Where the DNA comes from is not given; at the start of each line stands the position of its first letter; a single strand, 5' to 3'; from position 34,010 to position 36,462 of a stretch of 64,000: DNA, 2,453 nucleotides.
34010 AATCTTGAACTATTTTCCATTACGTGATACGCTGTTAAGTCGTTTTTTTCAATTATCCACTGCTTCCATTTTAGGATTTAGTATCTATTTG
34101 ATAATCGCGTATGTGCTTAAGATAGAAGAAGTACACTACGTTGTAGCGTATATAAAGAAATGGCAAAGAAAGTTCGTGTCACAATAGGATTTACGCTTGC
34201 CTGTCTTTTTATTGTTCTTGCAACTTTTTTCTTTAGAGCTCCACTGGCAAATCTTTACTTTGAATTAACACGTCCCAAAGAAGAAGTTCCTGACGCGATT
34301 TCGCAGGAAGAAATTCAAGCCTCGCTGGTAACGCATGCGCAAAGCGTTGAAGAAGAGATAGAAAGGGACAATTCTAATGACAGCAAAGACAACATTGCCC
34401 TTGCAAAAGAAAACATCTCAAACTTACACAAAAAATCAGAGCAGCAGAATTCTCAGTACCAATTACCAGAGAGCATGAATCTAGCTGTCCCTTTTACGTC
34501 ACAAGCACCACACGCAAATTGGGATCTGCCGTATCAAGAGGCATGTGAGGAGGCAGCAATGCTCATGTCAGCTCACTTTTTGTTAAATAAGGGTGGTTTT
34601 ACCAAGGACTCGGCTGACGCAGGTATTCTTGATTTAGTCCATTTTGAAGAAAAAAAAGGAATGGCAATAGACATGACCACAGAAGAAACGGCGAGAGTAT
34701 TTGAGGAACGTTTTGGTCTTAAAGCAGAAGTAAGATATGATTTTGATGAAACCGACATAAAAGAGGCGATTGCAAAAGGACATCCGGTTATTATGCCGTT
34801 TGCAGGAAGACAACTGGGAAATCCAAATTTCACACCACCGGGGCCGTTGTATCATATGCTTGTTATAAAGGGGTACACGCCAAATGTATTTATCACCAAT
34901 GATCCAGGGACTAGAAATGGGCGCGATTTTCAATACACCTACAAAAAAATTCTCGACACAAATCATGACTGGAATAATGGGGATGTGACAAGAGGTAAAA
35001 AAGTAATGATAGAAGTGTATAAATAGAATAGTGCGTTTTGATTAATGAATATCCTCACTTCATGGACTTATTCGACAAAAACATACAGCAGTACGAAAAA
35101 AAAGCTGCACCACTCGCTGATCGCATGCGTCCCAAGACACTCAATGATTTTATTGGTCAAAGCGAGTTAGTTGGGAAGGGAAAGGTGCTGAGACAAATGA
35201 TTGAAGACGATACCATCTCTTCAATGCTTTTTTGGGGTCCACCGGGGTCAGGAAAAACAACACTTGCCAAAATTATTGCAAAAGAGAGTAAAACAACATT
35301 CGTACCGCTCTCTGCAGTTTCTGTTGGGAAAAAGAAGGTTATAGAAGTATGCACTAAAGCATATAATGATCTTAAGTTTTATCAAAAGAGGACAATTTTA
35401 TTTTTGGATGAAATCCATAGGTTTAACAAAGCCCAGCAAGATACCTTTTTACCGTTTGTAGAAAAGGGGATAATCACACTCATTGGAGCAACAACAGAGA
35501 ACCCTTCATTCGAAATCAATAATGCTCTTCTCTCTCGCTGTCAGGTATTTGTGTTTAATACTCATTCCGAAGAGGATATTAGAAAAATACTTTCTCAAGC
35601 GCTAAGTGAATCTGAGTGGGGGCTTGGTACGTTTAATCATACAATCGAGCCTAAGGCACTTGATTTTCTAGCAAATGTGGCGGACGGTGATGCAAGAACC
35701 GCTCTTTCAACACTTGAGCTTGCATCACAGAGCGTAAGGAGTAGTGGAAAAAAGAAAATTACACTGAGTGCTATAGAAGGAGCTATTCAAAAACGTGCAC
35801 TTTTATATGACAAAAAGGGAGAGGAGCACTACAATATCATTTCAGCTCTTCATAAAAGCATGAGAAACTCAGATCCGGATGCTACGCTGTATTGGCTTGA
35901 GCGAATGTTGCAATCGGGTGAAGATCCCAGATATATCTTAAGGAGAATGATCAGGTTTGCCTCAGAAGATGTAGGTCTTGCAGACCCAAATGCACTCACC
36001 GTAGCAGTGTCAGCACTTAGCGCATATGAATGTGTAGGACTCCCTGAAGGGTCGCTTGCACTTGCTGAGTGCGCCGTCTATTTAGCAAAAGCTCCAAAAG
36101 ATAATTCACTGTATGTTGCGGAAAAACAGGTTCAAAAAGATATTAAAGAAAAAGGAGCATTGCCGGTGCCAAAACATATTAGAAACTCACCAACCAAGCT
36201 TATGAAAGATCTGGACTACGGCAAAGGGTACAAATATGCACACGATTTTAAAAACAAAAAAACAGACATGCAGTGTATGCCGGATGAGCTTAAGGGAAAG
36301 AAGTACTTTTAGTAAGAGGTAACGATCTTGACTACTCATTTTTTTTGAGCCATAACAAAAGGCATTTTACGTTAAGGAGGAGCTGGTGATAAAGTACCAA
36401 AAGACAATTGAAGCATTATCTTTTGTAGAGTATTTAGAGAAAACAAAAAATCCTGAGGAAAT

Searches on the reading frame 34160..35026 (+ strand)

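Call 9: search_protein_families(library=pfam, proteins=[window:34160-35026:+], max_evalue=0.1)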
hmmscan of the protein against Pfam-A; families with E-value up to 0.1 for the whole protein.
window:34160-35026:+ (288 aa): 1 family
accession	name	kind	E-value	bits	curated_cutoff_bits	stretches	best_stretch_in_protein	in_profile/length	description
PF13529.12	Peptidase_C39_2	-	2.8e-09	38.1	24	1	108-249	1-142/143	Peptidase_C39 like family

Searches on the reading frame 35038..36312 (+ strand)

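Call 9: search_protein_families(library=pfam, proteins=[window:35038-36312:+], max_evalue=0.1)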
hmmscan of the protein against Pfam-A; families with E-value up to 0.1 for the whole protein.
window:35038-36312:+ (424 aa): 33 families (the best 25 are shown)
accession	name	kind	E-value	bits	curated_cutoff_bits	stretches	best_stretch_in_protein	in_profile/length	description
PF12002.13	MgsA_C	-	1.3e-61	207.8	27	1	277-424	1-148/167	MgsA AAA+ ATPase C terminal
PF16193.11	AAA_assoc_2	-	2.8e-28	98.4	34.3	1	200-276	4-81/81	AAA C-terminal domain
PF00004.35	AAA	-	1.3e-18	68.2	21.2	1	63-173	1-128/131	ATPase family associated with various cellular activities (AAA)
PF05496.18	RuvB_N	-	1.3e-16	61.3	27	1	30-149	1-116/159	Holliday junction DNA helicase RuvB P-loop domain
PF00158.32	Sigma54_activat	-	5.8e-07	29.8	20.2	1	118-155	94-131/168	Sigma-54 interaction domain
PF13173.12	AAA_14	-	4.7e-06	27.1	27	1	65-134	7-79/129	AAA domain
PF07724.20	AAA_2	-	4.8e-06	27.2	27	1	59-147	2-105/166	AAA domain (Cdc48 subfamily)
PF05673.19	DUF815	-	1e-05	25.2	23.8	1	50-131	43-120/249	Protein of unknown function (DUF815)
PF07728.20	AAA_5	-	1.2e-05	25.8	22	1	63-155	2-104/139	AAA domain (dynein-related subfamily)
PF01078.27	Mg_chelatase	-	3.4e-05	23.8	20.3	1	62-81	24-43/207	Magnesium chelatase, subunit ChlI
PF06068.19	TIP49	-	3.6e-05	23.5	23.8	1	35-96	23-88/347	TIP49 P-loop domain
PF00931.28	NB-ARC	-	0.00017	21.4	23.5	1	48-104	6-65/248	NB-ARC domain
PF22703.2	Cdc6_lid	-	0.00027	21.2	27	1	202-249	16-66/68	Cdc6 AAA+ ATPase-type lid domain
PF13191.12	AAA_16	-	0.0003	21.8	32.6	0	58-86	22-50/167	AAA ATPase domain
PF13401.12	AAA_22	-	0.0014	19.4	27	1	61-95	6-45/130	AAA domain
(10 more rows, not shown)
